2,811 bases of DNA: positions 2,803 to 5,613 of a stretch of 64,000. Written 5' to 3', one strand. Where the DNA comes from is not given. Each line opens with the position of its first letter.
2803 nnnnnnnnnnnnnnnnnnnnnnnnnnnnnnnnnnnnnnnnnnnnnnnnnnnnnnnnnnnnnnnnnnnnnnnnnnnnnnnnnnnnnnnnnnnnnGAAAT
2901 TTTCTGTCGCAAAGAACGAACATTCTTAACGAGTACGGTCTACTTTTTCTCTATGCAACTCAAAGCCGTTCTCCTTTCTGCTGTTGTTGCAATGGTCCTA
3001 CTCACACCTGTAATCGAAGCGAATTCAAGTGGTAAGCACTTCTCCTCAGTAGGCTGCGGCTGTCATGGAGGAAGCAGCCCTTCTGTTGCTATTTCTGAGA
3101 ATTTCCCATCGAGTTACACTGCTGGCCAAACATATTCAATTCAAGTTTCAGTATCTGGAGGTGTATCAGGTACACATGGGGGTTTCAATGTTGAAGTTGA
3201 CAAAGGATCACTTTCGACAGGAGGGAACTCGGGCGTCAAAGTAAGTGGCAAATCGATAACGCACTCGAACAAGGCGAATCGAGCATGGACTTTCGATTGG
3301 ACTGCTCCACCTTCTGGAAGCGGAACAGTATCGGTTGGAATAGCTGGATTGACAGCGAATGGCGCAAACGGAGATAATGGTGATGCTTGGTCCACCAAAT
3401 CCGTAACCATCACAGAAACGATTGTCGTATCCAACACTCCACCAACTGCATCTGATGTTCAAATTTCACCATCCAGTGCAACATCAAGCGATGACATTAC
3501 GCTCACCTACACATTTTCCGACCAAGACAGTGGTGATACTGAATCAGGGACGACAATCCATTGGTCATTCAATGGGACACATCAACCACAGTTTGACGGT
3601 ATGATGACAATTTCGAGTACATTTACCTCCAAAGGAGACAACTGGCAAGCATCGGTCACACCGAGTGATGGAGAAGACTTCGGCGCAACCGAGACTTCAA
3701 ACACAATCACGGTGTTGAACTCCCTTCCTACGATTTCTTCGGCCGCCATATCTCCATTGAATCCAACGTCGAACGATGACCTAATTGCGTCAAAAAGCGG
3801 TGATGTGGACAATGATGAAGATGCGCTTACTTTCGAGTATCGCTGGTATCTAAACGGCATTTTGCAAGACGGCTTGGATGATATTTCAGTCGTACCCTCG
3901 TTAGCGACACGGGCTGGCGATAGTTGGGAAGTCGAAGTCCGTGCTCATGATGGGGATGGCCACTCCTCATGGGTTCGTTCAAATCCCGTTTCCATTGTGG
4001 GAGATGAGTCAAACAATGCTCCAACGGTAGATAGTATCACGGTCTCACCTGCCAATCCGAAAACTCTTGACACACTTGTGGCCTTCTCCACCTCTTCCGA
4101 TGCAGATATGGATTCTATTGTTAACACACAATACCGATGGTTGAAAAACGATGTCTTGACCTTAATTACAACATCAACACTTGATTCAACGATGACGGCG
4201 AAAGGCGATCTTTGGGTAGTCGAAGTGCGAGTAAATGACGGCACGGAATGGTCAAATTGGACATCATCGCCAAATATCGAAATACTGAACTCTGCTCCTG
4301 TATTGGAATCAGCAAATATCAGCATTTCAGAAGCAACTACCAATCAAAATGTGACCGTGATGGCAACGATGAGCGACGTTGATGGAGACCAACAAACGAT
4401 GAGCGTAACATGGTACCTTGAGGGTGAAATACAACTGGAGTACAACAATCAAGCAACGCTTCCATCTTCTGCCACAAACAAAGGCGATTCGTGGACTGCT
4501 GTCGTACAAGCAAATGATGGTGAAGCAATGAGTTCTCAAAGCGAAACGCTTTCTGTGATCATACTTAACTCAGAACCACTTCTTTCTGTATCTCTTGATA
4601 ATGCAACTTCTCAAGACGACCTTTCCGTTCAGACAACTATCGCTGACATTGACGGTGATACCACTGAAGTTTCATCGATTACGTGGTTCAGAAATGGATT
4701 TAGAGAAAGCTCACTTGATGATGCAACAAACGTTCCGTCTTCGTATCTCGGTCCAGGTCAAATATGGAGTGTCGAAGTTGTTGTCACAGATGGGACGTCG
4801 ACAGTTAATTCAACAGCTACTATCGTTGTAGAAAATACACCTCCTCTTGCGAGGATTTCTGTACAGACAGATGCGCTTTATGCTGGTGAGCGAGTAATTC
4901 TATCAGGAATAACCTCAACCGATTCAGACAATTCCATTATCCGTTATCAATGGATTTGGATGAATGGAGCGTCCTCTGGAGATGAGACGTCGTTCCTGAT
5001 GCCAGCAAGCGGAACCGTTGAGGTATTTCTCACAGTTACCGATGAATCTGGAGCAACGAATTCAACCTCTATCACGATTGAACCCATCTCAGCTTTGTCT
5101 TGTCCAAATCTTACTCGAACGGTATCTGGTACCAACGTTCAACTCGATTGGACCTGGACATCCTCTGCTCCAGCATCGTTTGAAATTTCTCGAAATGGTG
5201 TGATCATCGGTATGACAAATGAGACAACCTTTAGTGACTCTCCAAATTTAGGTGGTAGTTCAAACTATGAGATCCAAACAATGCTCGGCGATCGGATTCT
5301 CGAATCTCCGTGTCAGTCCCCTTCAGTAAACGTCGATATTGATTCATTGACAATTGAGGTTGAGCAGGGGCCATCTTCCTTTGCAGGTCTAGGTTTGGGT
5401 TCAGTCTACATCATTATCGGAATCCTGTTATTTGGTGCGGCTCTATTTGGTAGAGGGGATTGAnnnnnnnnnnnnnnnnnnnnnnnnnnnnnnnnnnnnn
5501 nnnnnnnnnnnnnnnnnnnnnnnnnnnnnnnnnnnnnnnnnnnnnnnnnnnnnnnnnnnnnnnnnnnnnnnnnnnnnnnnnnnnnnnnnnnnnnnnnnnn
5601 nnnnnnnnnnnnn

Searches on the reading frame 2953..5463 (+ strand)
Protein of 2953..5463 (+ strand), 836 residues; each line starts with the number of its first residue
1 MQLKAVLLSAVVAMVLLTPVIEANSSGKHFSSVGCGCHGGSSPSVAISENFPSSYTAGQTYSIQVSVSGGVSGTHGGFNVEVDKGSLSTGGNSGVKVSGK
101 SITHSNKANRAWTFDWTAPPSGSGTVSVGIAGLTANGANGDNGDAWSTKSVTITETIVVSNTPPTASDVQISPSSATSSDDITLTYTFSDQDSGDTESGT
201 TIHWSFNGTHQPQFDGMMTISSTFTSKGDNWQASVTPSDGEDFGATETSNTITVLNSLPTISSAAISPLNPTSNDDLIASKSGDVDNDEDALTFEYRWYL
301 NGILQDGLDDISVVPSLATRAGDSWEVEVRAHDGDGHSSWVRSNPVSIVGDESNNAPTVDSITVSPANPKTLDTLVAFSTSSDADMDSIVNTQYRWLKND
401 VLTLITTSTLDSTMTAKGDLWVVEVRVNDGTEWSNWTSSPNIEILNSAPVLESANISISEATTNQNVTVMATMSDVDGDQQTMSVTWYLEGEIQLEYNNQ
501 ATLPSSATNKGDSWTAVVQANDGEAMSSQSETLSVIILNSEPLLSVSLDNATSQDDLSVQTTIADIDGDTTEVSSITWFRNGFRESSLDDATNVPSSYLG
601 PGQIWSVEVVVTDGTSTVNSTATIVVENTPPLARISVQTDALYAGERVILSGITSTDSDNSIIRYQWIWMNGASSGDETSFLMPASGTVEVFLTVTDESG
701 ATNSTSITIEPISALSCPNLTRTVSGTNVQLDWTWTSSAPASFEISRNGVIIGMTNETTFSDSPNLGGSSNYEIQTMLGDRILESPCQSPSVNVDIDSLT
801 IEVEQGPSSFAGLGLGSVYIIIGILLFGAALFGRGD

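Call 51: search_protein_families(library=pfam, proteins=[window:2953-5463:+], max_evalue=0.00001)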
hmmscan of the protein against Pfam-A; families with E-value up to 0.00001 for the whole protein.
window:2953-5463:+ (836 aa): 2 families
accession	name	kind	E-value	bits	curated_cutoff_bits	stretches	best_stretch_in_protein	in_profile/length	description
PF18911.6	PKD_4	-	4.4e-07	30.3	27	1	628-706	1-79/85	PKD domain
PF22352.2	K319L-like_PKD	-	4.6e-06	27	27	1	646-709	12-82/84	K319L-like, PKD domain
